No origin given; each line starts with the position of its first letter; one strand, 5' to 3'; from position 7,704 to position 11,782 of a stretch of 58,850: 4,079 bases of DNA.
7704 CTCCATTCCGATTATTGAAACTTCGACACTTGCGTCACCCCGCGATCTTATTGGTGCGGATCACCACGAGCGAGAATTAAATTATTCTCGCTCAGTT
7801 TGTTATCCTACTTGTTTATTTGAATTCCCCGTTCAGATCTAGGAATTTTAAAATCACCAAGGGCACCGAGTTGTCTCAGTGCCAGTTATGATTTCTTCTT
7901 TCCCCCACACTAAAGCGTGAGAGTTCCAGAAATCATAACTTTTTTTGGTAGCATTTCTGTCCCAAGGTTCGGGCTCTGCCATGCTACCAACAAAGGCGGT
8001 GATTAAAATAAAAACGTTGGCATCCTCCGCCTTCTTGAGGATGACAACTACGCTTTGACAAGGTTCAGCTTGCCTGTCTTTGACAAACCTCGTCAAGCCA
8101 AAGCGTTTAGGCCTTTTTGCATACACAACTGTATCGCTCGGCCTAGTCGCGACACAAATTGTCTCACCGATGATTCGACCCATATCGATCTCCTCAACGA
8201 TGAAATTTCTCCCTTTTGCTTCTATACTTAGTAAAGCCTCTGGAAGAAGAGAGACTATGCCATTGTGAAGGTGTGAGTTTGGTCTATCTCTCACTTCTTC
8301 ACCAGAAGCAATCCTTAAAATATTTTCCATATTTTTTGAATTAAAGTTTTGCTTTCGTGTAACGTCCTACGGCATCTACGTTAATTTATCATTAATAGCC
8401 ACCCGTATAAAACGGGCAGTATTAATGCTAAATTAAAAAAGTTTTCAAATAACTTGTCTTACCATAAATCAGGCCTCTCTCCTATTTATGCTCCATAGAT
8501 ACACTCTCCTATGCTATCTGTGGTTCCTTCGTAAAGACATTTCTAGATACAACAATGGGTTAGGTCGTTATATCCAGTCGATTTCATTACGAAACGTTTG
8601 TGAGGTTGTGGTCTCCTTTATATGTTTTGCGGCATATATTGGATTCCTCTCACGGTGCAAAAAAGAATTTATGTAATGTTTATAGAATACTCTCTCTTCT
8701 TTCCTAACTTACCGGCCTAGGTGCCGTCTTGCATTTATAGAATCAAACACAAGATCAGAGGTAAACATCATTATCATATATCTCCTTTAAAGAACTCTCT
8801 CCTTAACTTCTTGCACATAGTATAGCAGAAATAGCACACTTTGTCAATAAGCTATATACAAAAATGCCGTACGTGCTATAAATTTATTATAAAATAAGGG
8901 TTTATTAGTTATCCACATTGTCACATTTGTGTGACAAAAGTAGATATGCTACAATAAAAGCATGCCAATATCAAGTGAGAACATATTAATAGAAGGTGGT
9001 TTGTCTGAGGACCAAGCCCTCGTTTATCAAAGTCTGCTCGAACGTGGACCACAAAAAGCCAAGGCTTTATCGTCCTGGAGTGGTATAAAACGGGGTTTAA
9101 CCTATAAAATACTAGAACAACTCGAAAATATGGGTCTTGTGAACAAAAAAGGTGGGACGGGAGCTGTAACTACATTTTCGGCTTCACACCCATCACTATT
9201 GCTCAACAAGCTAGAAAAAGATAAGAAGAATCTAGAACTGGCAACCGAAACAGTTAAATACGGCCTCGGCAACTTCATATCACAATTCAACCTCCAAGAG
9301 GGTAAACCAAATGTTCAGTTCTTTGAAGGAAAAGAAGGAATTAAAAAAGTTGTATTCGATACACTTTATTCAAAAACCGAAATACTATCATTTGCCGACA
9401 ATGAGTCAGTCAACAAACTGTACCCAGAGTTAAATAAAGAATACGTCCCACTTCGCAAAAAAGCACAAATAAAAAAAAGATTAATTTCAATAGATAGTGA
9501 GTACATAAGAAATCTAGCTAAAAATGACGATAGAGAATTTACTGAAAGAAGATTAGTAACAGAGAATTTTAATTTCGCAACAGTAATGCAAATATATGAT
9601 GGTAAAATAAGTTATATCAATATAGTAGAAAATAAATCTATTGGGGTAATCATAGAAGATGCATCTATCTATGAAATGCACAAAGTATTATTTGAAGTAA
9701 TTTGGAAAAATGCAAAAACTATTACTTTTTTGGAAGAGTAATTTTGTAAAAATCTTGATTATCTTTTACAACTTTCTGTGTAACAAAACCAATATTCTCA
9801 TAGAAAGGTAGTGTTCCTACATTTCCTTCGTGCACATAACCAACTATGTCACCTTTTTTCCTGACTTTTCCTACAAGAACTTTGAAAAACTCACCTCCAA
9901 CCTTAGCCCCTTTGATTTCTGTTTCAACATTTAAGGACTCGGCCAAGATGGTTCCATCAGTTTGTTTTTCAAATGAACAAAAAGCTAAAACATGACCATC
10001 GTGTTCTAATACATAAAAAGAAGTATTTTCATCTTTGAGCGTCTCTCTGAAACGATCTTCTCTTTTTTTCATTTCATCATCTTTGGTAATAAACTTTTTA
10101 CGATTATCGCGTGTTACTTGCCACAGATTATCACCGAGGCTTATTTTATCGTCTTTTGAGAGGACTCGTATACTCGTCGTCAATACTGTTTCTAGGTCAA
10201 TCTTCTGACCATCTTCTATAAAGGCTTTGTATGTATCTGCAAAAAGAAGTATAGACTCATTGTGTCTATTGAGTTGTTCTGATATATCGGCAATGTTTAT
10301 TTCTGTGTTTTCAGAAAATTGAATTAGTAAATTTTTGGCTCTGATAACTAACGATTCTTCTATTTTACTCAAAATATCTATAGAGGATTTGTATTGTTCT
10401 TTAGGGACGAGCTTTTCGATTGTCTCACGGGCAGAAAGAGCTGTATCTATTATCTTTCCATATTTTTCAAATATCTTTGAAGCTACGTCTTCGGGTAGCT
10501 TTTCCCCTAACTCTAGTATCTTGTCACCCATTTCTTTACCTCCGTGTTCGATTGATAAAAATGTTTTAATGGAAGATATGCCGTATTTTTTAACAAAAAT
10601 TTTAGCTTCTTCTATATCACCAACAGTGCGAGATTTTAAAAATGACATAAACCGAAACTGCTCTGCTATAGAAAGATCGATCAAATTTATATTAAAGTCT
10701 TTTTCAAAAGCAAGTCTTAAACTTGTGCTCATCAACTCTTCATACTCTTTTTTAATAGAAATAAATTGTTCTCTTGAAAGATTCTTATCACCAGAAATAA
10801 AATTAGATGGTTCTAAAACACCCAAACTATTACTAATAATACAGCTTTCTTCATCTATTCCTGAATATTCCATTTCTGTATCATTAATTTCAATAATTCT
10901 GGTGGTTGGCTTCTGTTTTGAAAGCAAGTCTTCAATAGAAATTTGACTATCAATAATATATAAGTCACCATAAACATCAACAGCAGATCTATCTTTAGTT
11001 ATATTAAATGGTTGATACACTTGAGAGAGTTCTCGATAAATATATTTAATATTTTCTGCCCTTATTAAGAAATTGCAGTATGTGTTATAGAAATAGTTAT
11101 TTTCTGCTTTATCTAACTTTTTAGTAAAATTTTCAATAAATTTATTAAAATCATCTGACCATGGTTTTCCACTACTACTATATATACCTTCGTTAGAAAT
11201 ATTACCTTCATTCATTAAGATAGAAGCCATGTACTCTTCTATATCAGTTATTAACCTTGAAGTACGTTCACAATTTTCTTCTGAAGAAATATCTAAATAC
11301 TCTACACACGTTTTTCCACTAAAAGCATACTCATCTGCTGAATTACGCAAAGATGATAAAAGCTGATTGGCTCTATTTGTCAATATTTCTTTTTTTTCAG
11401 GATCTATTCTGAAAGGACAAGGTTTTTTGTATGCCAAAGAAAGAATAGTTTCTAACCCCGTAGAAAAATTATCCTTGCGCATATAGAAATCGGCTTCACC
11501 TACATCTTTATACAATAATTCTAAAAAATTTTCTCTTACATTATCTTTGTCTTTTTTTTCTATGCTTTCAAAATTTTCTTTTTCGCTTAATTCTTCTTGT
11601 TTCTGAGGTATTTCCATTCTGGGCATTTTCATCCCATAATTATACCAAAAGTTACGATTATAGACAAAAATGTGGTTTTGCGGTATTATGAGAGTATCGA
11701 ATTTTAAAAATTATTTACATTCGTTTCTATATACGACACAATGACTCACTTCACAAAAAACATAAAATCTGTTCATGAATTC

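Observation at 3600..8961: GC-richer ~5.4-kb island: MoxR/CobS-like AAA+ ATPase, vWA protein and two orphan genes, about 40% non-coding, next to an IS481-type element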

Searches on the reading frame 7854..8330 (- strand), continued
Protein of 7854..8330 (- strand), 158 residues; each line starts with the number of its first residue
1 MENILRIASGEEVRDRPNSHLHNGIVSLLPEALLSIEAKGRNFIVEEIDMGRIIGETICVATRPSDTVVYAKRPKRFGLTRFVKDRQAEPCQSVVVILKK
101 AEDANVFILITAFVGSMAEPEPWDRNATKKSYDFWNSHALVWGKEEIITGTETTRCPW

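Call 67: get_annotated_region(hit=H14, flank=5000)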
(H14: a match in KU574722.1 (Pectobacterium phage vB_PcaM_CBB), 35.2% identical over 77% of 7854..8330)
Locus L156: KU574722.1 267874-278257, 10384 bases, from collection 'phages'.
description: Pectobacterium phage vB_PcaM_CBB, complete genome.
organism: Pectobacterium phage vB_PcaM_CBB (NCBI taxid 2772511)
taxonomy: Viruses; Duplodnaviria; Heunggongvirae; Uroviricota; Caudoviricetes; Mimasvirus; Mimasvirus CBB
host: Pectobacterium carotovorum subsp. carotovorum strain CBBL19-1-37; source: activated sludge from a waste water treatment plant; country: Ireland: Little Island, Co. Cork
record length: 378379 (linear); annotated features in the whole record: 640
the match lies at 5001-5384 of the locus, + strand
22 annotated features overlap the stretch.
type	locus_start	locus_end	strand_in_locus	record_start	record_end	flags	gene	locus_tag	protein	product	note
CDS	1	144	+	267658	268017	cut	-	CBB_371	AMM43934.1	hypothetical protein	similar to hypothetical protein GAP32_360 [Cronobacter phage vB_CsaM_GAP32], YP_006987465.1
CDS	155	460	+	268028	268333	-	-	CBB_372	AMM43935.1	hypothetical protein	similar to hypothetical protein GAP32_361 [Cronobacter phage vB_CsaM_GAP32], YP_006987466.1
CDS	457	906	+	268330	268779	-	-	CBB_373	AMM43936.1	hypothetical protein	similar to hypothetical protein GAP32_362 [Cronobacter phage vB_CsaM_GAP32], YP_006987467.1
tRNA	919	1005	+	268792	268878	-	-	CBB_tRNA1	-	tRNA-Ser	anticodon GCT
CDS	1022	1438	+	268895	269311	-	-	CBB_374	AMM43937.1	hypothetical protein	similar to hypothetical protein GAP32_364 [Cronobacter phage vB_CsaM_GAP32], YP_006987469.1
CDS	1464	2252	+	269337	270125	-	-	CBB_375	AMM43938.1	hypothetical protein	similar to hypothetical protein GAP32_365 [Cronobacter phage vB_CsaM_GAP32], YP_006987470.1; PF14243.3 DUF4343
CDS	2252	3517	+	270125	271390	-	-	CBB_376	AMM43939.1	hypothetical protein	similar to hypothetical protein GAP32_366 [Cronobacter phage vB_CsaM_GAP32], YP_006987471.1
CDS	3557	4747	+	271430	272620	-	-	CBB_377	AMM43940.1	hypothetical protein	similar to hypothetical protein GAP32_367 [Cronobacter phage vB_CsaM_GAP32], YP_006987472.1, PF00004.26 AAA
tRNA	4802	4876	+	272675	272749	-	-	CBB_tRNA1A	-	tRNA-Trp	anticodon CAA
CDS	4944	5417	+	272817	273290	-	-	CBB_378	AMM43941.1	hypothetical protein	similar to hypothetical protein GAP32_368 [Cronobacter phage vB_CsaM_GAP32], YP_006987474.1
CDS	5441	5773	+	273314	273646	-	-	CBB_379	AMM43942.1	hypothetical protein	similar to hypothetical protein GAP32_369 [Cronobacter phage vB_CsaM_GAP32], YP_006987475.1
CDS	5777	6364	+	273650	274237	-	-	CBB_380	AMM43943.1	hypothetical protein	similar to putative 5'3'-deoxyribonucleotidase [Cronobacter phage vB_CsaM_GAP32], YP_006987476.1; PF06941.9 NT5C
CDS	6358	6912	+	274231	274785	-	-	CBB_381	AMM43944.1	hypothetical protein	similar to hypothetical protein GAP32_371 [Cronobacter phage vB_CsaM_GAP32], YP_006987477.1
CDS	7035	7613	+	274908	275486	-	-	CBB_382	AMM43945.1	hypothetical protein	similar to hypothetical protein GAP32_372 [Cronobacter phage vB_CsaM_GAP32], YP_006987478.1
tRNA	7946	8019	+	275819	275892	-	-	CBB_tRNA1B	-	tRNA-Thr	anticodon TGT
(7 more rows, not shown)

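Call 68: search_protein_families(library=pfam, proteins=[L156:2252-3517:+, L156:3557-4747:+, L156:4944-5417:+, L156:1464-2252:+, L155:4404-4904:+, L155:4941-5396:+, L155:7285-8004:+], max_evalue=0.01)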
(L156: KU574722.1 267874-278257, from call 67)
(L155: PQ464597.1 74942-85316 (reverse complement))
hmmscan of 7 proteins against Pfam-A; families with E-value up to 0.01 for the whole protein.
L156:2252-3517:+ (421 aa): 0 families

L156:3557-4747:+ (396 aa): 5 families
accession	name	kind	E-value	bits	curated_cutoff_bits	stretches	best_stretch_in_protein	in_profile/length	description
PF00004.35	AAA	-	1.8e-06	28.8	21.2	1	77-182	1-123/131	ATPase family associated with various cellular activities (AAA)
PF20720.3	nSTAND3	-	0.00084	19.5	27.2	1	73-177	16-121/155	Novel STAND NTPase 3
PF00910.28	RNA_helicase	-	0.00087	20.2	21.5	0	77-147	1-69/105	RNA helicase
PF05673.19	DUF815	-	0.0041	16.7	23.8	1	64-171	42-154/249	Protein of unknown function (DUF815)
PF05729.18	NACHT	-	0.0094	16.2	26.7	0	77-100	3-26/167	NACHT domain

L156:4944-5417:+ (157 aa): 0 families

L156:1464-2252:+ (262 aa): 2 families
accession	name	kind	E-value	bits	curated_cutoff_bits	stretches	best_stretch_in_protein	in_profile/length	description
PF18299.6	R2K_2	-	6e-17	62.3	26.2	1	115-249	19-143/147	ATP-grasp domain, R2K clade family 2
PF14243.11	R2K_3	-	1.8e-15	58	26.3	1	113-252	44-167/169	ATP-grasp domain, R2K clade family 3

L155:4404-4904:+ (166 aa): 1 family
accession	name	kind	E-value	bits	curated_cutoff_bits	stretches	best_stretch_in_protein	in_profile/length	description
PF04308.18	RNaseH_like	-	7.1e-24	84.8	25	1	15-150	5-144/145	Ribonuclease H-like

L155:4941-5396:+ (151 aa): 0 families

L155:7285-8004:+ (239 aa): 0 families

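Call 91: fold_search(model_id=the predicted structure, library=viral)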
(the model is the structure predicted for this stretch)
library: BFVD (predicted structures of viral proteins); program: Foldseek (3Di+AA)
matches with E <= 10: 511; with E <= 0.001: 0
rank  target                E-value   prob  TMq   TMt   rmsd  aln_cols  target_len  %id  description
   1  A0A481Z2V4            6.9e-02  0.11  0.14  0.04  16.9       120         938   17  RecD helicase /ATP-dependent exoDNAse [Pithovirus LCPAC101]
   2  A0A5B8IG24            1.4e-01  0.38  0.31  0.19   9.8       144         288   12  Uncharacterized protein [Mimiviridae sp. ChoanoV1]
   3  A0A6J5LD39            2.0e-01  0.14  0.15  0.07  13.3        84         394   15  Uncharacterized protein [uncultured Caudovirales phage]
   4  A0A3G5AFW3            2.9e-01  0.14  0.16  0.04  13.6        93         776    9  AAA+ ATPase domain-containing protein [Solivirus sp.]
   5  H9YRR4                3.4e-01  0.08  0.15  0.17  17.2       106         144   10  (no name in the UniProt tables at hand)
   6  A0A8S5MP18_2          3.8e-01  0.18  0.28  0.05  14.1       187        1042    9  PolyVal ADP-ribosyltransferase [Siphoviridae sp. ctLR131]
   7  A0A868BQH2            4.3e-01  0.04  0.12  0.12  12.0        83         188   10  (no name in the UniProt tables at hand)
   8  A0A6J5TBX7            5.1e-01  0.08  0.13  0.12  14.7        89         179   11  Uncharacterized protein [uncultured Caudovirales phage]
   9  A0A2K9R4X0            6.4e-01  0.08  0.18  0.16  17.4       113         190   12  (no name in the UniProt tables at hand)
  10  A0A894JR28            6.4e-01  0.08  0.19  0.17  13.4       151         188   12  Cap [Circular ssDNA virus sp.]
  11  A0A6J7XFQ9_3          6.8e-01  0.13  0.14  0.02  11.3        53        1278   17  RadC-like JAB domain containing protein [uncultured Caudovirales phage]
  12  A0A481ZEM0            6.8e-01  0.07  0.13  0.04  14.5        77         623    8  RecD helicase /ATP-dependent exoDNAse [Pithovirus LCPAC403]
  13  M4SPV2                6.8e-01  0.04  0.12  0.12  16.0       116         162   12  Structural protein [Cellulophaga phage phiST]
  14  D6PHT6                7.2e-01  0.04  0.12  0.07  16.4       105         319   10  (no name in the UniProt tables at hand)
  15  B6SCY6                8.1e-01  0.05  0.15  0.20  15.0       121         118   11  Uncharacterized protein P10 [Bacteriophage APSE-5]
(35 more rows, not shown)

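Call 96: search_protein_representatives(alignment_id=A2)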
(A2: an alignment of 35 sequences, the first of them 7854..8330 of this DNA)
Query: 35 sequences, 158 profile positions. Proteins with E-value up to 0.001 (for the whole library): 1274; up to 1e-10: 961; up to 1e-30: 302. The best 150 are listed.
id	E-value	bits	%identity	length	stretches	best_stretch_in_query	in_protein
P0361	1.1e-67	242.6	-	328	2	5-158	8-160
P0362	6.3e-66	236.9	-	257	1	3-158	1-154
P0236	1.8e-65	235.4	-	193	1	5-158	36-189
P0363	2.6e-65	234.9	-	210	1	5-147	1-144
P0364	2.4e-64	231.8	-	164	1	5-158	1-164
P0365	2.8e-64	231.6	-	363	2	4-146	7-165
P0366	3.4e-64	231.3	-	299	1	6-158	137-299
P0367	1.6e-61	222.6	-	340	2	4-151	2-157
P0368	2.8e-61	221.8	-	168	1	4-158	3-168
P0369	2.6e-60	218.7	-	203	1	6-148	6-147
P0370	3.3e-59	215.1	-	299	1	4-158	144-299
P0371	6.0e-59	214.2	-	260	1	4-158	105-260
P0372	4.4e-57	208.2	-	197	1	4-154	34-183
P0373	4.6e-57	208.1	-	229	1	5-154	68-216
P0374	1.9e-56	206.2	-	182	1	5-148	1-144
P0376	4.7e-56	204.9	-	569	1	4-158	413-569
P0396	2.5e-52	192.7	-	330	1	4-154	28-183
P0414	2.6e-50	186.2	-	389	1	4-158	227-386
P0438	1.9e-46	173.7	-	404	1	4-153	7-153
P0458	1.5e-44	167.4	-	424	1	3-147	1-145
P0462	2.7e-44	166.6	-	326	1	13-153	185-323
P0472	6.4e-43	162.2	-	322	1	6-153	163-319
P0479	1.7e-42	160.8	-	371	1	5-154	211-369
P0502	8.1e-41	155.3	-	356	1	7-150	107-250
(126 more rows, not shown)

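Call 97: search_protein_families(library=pfam, proteins=[P0376, P0414, P0438, P0458, P0479, P0365, P0502, P0462, P0472, P0396], max_evalue=0.001)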
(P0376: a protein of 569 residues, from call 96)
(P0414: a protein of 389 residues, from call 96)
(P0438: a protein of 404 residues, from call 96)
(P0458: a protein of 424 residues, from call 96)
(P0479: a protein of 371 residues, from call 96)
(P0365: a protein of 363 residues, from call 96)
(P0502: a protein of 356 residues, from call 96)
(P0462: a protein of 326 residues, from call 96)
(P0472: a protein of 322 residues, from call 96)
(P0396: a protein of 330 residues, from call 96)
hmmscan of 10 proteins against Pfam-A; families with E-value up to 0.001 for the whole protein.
P0376 (569 aa): 1 family
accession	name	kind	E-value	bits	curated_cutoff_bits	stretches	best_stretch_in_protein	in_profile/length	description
PF09620.15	Cas_csx3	-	0.00052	20.2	21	0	312-359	12-56/78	CRISPR-associated protein (Cas_csx3)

P0414 (389 aa): 0 families

P0438 (404 aa): 0 families

P0458 (424 aa): 0 families

P0479 (371 aa): 0 families

P0365 (363 aa): 0 families

P0502 (356 aa): 0 families

P0462 (326 aa): 0 families

P0472 (322 aa): 0 families

P0396 (330 aa): 1 family
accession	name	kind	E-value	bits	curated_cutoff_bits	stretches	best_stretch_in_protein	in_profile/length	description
PF08302.16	tRNA_lig_CPD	-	0.00074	19.5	23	0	268-300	192-225/250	Fungal tRNA ligase phosphodiesterase domain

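Call 98: search_protein_families(library=ncbifam, proteins=[window:7854-8330:-, P0376, P0396], max_evalue=0.01)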
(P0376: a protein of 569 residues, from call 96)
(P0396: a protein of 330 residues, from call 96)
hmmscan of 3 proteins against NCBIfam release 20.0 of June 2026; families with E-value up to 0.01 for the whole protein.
window:7854-8330:- (158 aa): 0 families

P0376 (569 aa): 1 family
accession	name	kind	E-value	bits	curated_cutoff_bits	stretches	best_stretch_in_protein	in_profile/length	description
TIGR02579.1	cas_csx3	equivalog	0.0011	19.3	55.4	1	300-359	4-61/83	CRISPR-associated ring nuclease Crn3/Csx3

P0396 (330 aa): 0 families

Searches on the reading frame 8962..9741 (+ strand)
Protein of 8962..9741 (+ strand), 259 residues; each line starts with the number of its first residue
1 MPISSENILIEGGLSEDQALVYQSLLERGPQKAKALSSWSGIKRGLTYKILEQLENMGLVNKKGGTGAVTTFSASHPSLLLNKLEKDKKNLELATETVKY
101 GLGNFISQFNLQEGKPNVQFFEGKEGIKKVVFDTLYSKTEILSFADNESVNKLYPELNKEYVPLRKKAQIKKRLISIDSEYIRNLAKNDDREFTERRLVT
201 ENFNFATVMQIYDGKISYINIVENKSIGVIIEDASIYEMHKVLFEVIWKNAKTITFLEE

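Call 3: search_protein_families(library=pfam, proteins=[window:8962-9741:+], max_evalue=0.01)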
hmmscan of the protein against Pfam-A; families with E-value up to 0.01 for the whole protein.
window:8962-9741:+ (259 aa): 3 families
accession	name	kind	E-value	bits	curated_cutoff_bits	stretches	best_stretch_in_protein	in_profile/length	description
PF01978.25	TrmB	-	2e-12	47.2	25.6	1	13-77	5-67/68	Sugar-specific transcriptional regulator TrmB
PF01047.28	MarR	-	0.0041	17.4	24.6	1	15-63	2-50/59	MarR family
PF13463.12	HTH_27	-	0.0063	17.2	22.2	0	15-65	2-53/68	Winged helix DNA-binding domain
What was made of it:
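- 8962..9741 (+): TrmB-family winged-helix regulator, divergent from the operon. It is the likely repressor of the operon and of itself (inferred). Pfam TrmB 2e-12 (call 3).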

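Call 98: search_protein_families(library=ncbifam, proteins=[window:8962-9741:+], max_evalue=0.01)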
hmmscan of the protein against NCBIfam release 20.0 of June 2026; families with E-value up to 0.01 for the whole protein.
window:8962-9741:+ (259 aa): 3 families
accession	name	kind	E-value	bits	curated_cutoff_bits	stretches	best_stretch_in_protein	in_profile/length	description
NF040851.1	tran_reg_TrmB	equivalog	3.3e-05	23.2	600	1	7-97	9-94/338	HTH-type sugar-sensing transcriptional regulator TrmB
NF047390.1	TransRegTrmBL1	equivalog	4.1e-05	22.7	650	1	12-106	13-102/341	HTH-type sugar sensing transcriptional regulator TrmBL1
TIGR01884.1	cas_HTH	subfamily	0.00017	21.1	60.2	1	9-65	135-191/202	CRISPR-associated CARF protein Csa3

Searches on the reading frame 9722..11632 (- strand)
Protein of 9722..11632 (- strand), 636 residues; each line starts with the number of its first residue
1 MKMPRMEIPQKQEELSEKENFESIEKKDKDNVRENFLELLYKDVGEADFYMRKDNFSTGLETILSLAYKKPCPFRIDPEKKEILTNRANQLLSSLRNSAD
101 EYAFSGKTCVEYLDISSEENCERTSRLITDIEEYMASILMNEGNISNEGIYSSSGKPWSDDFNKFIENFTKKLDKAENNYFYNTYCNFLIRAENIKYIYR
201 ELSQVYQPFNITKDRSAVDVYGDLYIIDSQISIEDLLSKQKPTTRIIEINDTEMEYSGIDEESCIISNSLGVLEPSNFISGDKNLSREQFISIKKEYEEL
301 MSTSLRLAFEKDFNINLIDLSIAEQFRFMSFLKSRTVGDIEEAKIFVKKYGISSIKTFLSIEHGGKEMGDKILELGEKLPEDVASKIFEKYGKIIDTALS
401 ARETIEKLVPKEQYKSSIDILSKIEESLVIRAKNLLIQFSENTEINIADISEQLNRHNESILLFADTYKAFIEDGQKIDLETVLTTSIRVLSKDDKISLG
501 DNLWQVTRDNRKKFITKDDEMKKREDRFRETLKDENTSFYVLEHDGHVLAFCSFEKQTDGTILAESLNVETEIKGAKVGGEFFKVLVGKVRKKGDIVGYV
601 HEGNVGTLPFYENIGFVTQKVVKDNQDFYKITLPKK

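Call 3: search_protein_families(library=pfam, proteins=[window:9722-11632:-], max_evalue=0.01)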
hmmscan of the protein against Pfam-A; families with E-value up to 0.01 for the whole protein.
window:9722-11632:- (636 aa): 3 families
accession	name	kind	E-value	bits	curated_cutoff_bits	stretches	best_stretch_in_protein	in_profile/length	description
PF00583.31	Acetyltransf_1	-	4.9e-06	27.2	20.7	1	519-616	15-116/116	Acetyltransferase (GNAT) family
PF13508.13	Acetyltransf_7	-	0.00016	22.4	27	1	536-617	2-83/84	Acetyltransferase (GNAT) domain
PF13673.13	Acetyltransf_10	-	0.0016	18.8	23.6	1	525-620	19-111/128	Acetyltransferase (GNAT) domain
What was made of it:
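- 9722..11632 (-): 636-aa protein with a C-terminal GNAT acetyltransferase domain. A frequent neighbour of the TrmB gene. Acetyltransf_1 at 5e-6 (call 3).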

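Call 98: search_protein_families(library=ncbifam, proteins=[window:9722-11632:-], max_evalue=0.01)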
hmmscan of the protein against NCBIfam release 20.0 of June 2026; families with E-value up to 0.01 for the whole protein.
window:9722-11632:- (636 aa): 1 family
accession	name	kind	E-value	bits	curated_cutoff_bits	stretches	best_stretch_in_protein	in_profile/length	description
TIGR01575.1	rimI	equivalog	5.1e-05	23.4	86.4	1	524-624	19-120/132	ribosomal protein S18-alanine N-acetyltransferase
